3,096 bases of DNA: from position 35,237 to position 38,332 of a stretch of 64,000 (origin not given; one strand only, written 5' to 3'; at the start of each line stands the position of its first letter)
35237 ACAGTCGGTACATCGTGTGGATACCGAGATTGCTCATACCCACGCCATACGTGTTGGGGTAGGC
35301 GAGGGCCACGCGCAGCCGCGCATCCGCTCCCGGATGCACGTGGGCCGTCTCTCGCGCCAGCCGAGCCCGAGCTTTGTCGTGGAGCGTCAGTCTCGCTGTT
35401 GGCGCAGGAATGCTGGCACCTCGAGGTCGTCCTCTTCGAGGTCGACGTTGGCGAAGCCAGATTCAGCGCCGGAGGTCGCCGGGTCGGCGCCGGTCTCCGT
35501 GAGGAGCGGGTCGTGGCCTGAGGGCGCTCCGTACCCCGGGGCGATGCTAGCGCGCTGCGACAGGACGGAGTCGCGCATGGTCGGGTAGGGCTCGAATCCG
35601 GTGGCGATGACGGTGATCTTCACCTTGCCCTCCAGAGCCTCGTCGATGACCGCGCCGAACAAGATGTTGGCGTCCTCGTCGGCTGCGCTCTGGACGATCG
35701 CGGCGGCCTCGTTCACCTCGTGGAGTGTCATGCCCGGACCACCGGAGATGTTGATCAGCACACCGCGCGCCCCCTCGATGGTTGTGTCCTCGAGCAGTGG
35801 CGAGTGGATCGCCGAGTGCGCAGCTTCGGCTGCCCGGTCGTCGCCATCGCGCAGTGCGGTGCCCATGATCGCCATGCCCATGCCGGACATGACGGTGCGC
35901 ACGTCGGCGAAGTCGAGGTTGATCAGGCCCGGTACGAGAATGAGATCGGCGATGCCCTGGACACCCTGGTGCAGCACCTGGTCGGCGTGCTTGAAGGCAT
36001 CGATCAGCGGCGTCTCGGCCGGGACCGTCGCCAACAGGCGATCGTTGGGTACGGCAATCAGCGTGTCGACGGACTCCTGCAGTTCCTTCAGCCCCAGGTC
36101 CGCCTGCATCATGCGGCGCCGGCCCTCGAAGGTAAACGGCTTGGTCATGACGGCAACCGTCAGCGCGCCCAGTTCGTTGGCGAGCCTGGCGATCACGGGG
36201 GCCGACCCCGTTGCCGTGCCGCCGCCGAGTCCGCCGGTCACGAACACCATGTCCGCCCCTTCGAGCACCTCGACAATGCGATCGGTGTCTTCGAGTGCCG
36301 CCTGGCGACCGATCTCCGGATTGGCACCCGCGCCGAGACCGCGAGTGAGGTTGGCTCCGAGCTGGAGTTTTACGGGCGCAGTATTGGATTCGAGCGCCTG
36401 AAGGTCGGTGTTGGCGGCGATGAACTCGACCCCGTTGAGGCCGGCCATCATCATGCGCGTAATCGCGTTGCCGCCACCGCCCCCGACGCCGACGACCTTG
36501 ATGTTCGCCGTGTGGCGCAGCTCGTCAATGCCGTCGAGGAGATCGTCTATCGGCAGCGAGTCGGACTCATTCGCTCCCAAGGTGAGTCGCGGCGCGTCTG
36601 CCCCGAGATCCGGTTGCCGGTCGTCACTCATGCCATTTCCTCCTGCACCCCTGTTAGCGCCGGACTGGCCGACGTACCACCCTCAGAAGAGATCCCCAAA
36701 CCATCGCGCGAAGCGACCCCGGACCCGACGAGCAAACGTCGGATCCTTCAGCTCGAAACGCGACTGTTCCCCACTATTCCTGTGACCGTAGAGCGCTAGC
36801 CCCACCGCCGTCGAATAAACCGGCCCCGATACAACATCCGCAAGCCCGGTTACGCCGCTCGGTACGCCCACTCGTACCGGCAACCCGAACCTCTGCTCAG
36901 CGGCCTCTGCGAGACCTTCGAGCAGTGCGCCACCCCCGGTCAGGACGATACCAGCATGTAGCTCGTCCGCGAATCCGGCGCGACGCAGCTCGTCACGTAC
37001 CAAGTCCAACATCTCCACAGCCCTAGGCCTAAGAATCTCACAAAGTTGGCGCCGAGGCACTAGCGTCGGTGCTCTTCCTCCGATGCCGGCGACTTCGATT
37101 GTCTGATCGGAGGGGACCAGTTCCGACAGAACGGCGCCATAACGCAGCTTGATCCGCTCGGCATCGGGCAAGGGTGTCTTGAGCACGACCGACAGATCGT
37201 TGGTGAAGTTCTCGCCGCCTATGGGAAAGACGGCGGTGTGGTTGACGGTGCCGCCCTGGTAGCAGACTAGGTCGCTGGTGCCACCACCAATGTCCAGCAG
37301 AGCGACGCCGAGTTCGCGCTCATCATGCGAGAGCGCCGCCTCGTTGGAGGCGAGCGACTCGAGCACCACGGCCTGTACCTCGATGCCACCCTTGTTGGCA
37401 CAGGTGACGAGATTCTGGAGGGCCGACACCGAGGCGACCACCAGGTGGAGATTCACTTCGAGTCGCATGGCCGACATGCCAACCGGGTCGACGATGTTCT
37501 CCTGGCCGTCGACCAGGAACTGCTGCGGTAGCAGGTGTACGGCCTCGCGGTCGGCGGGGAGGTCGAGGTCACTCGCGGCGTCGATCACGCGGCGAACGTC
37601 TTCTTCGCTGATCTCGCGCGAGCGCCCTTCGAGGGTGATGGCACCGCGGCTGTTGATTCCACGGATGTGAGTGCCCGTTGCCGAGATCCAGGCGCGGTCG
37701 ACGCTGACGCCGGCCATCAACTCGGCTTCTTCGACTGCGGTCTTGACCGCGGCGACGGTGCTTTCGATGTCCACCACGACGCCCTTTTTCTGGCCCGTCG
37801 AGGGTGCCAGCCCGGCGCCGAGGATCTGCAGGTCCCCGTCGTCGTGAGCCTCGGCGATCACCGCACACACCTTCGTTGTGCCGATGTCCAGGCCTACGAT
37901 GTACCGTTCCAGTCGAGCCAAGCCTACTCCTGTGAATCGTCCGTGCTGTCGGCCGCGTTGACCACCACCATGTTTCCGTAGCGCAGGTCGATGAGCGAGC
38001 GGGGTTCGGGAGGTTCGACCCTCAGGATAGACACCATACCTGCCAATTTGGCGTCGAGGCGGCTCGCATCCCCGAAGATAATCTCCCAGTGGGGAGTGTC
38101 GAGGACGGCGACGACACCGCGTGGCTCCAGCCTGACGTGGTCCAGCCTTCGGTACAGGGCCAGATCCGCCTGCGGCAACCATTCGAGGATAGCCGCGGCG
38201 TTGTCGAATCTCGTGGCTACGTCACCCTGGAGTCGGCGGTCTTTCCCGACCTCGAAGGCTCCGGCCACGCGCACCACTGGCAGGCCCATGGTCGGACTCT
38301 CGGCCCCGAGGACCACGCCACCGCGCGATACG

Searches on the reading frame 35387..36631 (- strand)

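Call 35: search_protein_families(library=pfam, proteins=[window:35387-36631:-], max_evalue=0.001)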
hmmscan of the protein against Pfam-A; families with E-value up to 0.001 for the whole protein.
window:35387-36631:- (414 aa): 2 families
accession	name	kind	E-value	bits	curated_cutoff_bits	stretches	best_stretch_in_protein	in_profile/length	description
PF00091.31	Tubulin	-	1.7e-45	156.1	33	1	43-202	1-188/190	Tubulin/FtsZ family, GTPase domain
PF12327.13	FtsZ_C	-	1.3e-32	112.3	27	1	252-347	1-95/95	FtsZ family, C-terminal domain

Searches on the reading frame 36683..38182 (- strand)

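Call 35: search_protein_families(library=pfam, proteins=[window:36683-38182:-], max_evalue=0.001)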
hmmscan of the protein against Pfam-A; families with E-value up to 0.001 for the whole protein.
window:36683-38182:- (499 aa): 5 families
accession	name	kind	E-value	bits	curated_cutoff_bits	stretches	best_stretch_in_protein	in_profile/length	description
PF14450.12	FtsA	-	1.6e-45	155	31.8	2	294-461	1-127/127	Cell division protein FtsA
PF02491.25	SHS2_FTSA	-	4.2e-28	98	25.4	1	170-248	1-78/79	SHS2 domain inserted in FTSA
PF06723.19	MreB_Mbl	-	1.7e-10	40.7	27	1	289-439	143-304/327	MreB/Mbl protein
PF11104.14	PilM_2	-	4.7e-08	32.8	27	0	247-346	129-235/340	Type IV pilus assembly protein PilM;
PF06277.17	EutA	-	6.7e-06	25.7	27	1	282-326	135-178/475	Ethanolamine utilisation protein EutA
